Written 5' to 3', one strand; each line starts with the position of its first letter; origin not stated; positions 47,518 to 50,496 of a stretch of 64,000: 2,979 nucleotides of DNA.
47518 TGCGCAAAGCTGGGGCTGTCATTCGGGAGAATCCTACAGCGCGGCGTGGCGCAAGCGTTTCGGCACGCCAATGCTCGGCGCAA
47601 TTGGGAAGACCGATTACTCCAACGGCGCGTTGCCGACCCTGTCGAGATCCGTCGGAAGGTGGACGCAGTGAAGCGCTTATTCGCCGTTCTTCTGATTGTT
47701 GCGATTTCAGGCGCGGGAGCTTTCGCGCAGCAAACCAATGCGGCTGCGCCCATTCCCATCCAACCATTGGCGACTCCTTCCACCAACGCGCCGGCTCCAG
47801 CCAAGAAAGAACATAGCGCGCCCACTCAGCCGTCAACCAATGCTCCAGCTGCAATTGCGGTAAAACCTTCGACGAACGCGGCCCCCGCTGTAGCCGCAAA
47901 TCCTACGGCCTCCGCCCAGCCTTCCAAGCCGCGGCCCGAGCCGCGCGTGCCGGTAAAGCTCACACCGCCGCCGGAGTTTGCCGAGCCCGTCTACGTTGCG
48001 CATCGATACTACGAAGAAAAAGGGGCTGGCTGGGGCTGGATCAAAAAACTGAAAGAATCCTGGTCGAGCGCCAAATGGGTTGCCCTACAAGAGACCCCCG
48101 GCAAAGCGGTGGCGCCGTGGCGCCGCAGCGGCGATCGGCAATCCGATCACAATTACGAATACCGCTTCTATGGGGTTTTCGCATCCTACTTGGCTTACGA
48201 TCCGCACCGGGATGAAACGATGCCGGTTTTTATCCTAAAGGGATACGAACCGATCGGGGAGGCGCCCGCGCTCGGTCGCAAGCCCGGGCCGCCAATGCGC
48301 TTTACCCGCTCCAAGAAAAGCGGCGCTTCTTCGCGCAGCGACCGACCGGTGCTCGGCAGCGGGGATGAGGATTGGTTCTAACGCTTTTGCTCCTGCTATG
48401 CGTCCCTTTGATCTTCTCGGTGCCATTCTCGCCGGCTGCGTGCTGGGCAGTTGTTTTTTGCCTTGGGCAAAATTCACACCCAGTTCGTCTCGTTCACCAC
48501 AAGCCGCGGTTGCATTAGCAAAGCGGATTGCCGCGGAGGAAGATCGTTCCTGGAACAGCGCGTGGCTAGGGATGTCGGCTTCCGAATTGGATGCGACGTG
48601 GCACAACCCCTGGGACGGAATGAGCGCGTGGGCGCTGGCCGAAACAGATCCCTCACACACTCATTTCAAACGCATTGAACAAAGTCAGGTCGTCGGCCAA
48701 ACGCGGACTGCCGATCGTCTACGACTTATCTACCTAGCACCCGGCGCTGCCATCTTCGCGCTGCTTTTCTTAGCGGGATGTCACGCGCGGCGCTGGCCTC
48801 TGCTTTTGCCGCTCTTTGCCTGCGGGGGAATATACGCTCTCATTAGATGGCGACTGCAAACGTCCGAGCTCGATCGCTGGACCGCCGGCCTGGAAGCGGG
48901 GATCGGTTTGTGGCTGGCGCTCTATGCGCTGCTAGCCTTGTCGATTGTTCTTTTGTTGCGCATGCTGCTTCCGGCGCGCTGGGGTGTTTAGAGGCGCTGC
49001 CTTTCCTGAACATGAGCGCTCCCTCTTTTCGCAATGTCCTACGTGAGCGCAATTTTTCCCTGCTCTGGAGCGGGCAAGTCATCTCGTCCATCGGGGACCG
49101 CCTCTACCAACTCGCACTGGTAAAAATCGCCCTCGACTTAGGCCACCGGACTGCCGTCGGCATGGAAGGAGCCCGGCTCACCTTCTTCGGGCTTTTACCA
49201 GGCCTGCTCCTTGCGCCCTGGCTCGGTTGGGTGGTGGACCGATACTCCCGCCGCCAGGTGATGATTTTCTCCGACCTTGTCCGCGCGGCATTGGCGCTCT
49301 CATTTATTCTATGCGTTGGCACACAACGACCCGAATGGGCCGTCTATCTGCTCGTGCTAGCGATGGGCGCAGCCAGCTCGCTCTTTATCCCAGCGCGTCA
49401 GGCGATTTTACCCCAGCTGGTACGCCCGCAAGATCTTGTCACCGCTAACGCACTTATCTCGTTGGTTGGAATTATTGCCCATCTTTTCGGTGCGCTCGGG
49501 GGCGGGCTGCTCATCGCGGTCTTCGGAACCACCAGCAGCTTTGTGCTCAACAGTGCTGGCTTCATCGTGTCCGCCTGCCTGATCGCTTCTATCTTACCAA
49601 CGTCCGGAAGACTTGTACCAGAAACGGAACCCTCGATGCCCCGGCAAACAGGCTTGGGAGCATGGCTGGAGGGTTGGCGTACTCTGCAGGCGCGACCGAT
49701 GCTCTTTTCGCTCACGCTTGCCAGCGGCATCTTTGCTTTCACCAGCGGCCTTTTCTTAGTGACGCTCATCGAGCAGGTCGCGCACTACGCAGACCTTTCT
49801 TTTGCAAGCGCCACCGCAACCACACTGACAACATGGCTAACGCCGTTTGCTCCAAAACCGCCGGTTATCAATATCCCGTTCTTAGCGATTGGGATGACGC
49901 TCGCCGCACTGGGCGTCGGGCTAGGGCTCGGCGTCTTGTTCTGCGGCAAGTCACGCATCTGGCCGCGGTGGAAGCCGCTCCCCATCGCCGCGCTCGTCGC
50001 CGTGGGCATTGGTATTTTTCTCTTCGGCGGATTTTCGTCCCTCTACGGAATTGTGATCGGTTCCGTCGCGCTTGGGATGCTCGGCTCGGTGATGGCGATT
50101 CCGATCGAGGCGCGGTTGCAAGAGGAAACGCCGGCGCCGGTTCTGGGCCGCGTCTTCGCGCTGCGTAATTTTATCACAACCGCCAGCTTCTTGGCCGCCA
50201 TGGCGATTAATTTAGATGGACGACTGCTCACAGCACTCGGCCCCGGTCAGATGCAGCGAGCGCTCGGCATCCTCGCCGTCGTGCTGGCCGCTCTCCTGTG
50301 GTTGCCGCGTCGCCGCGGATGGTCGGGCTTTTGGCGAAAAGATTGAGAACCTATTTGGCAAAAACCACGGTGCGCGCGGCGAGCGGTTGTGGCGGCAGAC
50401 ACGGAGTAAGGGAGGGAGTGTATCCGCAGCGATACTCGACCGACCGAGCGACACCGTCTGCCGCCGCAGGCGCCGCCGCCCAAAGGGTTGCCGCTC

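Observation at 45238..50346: Closely spaced same-strand cluster: AT-rich lipoprotein, wHTH-AAA+ ATPase, two exported proteins, 4-TM protein, MFS transporter - candidate uncharacterised envelope system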

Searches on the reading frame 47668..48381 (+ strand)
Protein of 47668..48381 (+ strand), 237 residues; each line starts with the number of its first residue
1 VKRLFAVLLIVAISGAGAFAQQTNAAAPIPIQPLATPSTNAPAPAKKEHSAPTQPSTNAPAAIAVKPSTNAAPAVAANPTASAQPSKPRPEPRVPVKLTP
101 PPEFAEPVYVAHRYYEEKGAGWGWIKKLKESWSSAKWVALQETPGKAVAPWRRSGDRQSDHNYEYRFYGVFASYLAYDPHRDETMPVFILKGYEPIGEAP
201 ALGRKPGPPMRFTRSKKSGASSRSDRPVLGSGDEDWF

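Call 3: search_protein_families(library=pfam, proteins=[window:47668-48381:+], max_evalue=1)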
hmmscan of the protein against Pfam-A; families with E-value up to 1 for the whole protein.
window:47668-48381:+ (237 aa): 0 families

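Call 4: search_protein_families(library=ncbifam, proteins=[window:47668-48381:+], max_evalue=1)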
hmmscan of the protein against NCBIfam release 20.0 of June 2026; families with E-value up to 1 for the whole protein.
window:47668-48381:+ (237 aa): 1 family
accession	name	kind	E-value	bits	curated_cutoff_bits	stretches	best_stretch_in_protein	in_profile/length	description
NF033761.1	gliding_GltJ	equivalog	0.0012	18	450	1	7-103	380-486/671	adventurous gliding motility protein GltJ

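Call 5: search_protein_families(library=padloc, proteins=[window:47668-48381:+], max_evalue=1)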
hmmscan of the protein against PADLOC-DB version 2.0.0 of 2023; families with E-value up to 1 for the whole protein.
window:47668-48381:+ (237 aa): 2 families
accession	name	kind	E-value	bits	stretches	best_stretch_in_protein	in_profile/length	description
PDLC04061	PD-T4-6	-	0.054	11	1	4-107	360-469/510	-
PDLC02897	DpdJ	-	0.8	5.3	1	34-122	5-92/1570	DpdJ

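Call 54: search_solved_structures(query=A3, max_evalue=10, show_alignments=1)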
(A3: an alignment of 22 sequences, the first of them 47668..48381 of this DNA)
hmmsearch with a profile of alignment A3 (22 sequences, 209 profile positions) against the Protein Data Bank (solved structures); distinct sequences matched with E-value up to 10: 8.
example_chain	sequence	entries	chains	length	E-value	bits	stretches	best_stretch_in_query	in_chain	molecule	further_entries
7svs_A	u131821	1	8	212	0.67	12.8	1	55-104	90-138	Superoxide dismutase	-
6cyl_A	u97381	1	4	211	0.67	12.8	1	55-104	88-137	Superoxide dismutase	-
6dqy_A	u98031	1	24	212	0.85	12.4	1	55-104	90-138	Superoxide dismutase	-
5tir_A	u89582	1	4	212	0.86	12.4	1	55-104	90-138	Superoxide dismutase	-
6cyx_A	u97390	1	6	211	0.92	12.3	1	55-104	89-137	Superoxide dismutase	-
6cyp_A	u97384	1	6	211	0.94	12.3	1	55-104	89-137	Superoxide dismutase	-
9gsz_A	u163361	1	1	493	1.8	11.4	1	80-141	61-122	Monocarboxylate transporter 10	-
9hhq_A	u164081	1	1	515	2.2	11.1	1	80-141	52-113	Monocarboxylate transporter 10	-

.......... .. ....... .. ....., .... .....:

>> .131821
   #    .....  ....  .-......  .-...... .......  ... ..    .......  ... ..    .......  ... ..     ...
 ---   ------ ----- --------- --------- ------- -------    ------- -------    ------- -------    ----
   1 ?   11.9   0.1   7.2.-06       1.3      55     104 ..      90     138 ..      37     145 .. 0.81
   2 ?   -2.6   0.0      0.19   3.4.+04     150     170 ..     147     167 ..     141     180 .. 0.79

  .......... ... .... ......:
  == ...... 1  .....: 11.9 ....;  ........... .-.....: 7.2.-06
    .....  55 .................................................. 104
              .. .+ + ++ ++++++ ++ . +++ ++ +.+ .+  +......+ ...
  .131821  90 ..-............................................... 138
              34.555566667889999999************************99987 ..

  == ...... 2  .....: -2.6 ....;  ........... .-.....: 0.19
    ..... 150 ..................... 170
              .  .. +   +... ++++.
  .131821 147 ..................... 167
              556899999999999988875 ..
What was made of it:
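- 47668..48381 (+): g4: exported partner protein of 237 aa. It has a signal peptide, a Pro/Ala-rich linker, a conserved domain with a GWGW motif (about aa 109-215) and a Ser/Arg-rich tail that ends in an acidic-aromatic motif. No family or PDB sequence match was found (calls 3-5, 54).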

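Call 71: search_protein_families(library=phrogs, proteins=[window:47668-48381:+], max_evalue=0.1)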
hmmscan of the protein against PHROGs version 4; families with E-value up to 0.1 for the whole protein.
window:47668-48381:+ (237 aa): 0 families

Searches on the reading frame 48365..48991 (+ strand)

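Call 3: search_protein_families(library=pfam, proteins=[window:48365-48991:+], max_evalue=1)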
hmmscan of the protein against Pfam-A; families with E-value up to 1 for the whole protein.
window:48365-48991:+ (208 aa): 0 families

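Call 4: search_protein_families(library=ncbifam, proteins=[window:48365-48991:+], max_evalue=1)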
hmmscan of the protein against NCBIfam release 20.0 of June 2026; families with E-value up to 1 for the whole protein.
window:48365-48991:+ (208 aa): 1 family
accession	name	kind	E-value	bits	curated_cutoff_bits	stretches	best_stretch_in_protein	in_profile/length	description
NF005030.0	PRK06439.1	equivalog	0.17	12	121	1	2-34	37-69/72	NADH dehydrogenase subunit J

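Call 5: search_protein_families(library=padloc, proteins=[window:48365-48991:+], max_evalue=1)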
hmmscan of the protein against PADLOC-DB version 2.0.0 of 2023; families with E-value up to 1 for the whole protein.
window:48365-48991:+ (208 aa): 0 families

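Call 71: search_protein_families(library=phrogs, proteins=[window:48365-48991:+], max_evalue=0.1)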
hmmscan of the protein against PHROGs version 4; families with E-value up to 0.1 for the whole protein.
window:48365-48991:+ (208 aa): 0 families

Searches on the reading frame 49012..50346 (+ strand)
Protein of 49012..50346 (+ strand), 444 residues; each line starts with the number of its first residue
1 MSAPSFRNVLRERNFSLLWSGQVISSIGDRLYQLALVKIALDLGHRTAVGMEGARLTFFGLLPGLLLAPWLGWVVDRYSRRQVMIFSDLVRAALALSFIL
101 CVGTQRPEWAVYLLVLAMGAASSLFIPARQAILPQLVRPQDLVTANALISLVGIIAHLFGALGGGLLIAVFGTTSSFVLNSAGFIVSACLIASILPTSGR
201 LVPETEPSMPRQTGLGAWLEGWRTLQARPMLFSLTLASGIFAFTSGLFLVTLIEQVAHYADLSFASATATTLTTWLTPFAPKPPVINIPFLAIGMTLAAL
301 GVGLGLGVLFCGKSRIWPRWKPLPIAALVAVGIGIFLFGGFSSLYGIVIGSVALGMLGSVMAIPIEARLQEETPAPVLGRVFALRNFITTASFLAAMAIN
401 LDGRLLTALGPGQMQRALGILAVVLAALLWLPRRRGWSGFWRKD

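Call 3: search_protein_families(library=pfam, proteins=[window:49012-50346:+], max_evalue=1)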
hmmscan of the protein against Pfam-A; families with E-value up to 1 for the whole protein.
window:49012-50346:+ (444 aa): 3 families
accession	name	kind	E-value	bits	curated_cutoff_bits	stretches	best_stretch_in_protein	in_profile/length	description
PF07690.21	MFS_1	-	8.4e-24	84.6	33.4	2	18-394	1-344/347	Major Facilitator Superfamily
PF05977.19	MFS_3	-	8.7e-16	57.9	27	1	10-245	7-234/524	Transmembrane secretion effector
PF11286.13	DUF3087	-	0.68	9.8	23.4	0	159-195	28-67/165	Protein of unknown function (DUF3087)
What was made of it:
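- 49012..50346 (+): g6: MFS transporter of the MFS_3 / DHA3-like type. PF07690 scores 84.6 bits and PF05977 scores 57.9 bits, both above their cut-offs (call 3).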

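Call 4: search_protein_families(library=ncbifam, proteins=[window:49012-50346:+], max_evalue=1)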
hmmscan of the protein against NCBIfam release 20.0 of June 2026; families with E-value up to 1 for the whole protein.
window:49012-50346:+ (444 aa): 12 families
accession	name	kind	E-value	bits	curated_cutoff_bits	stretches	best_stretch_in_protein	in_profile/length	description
TIGR00900.1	2A0121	subfamily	3.4e-40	138.5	319.6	1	15-391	1-347/364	H+ Antiporter protein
NF006386.0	PRK08633.1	equivalog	5.5e-29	100.5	1221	1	11-426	7-403/1147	acyl-[ACP]--phospholipid O-acyltransferase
NF008397.0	PRK11195.1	equivalog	1.5e-17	63.8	297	1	13-180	3-158/414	lysophospholipid transporter LplT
NF007792.0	PRK10489.1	equivalog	3.2e-17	62.6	324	2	4-248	17-243/419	enterobactin transporter EntS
NF000051.1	macrolide_MefB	exception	3e-16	59.4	800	2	13-197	9-193/409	macrolide efflux MFS transporter Mef(B)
NF005291.0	PRK06814.1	equivalog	3.2e-13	48.5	1349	1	7-426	5-415/1140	acyl-[ACP]--phospholipid O-acyltransferase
NF000245.1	macrolide_MefA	exception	8.4e-12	44.9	675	1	13-243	9-233/405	macrolide efflux MFS transporter Mef(A)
NF000246.1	macrolide_MefC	exception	4.6e-09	35.8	870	1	14-184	9-177/407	macrolide efflux MFS transporter Mef(C)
NF012178.0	tet_MFS_V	exception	7.5e-09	35.2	640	2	12-242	7-234/409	tetracycline efflux MFS transporter Tet(V)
NF000154.1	macrolide_MefEN2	exception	1.8e-08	34.1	800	1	57-241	47-230/401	macrolide efflux MFS transporter Mef(En2)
TIGR00880.1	2_A_01_02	superfamily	7.8e-08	32.5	131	1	56-197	4-140/141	multidrug resistance protein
NF041056.1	ryptide_ex_MFS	equivalog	1.2e-07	31.2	575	1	80-236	67-216/392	ryptide export MFS transporter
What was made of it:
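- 49012..50346 (+): The best NCBIfam match, TIGR00900, is below its cut-off (call 4).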

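Call 5: search_protein_families(library=padloc, proteins=[window:49012-50346:+], max_evalue=1)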
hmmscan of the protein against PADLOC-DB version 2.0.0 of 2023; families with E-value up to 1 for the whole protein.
window:49012-50346:+ (444 aa): 0 families
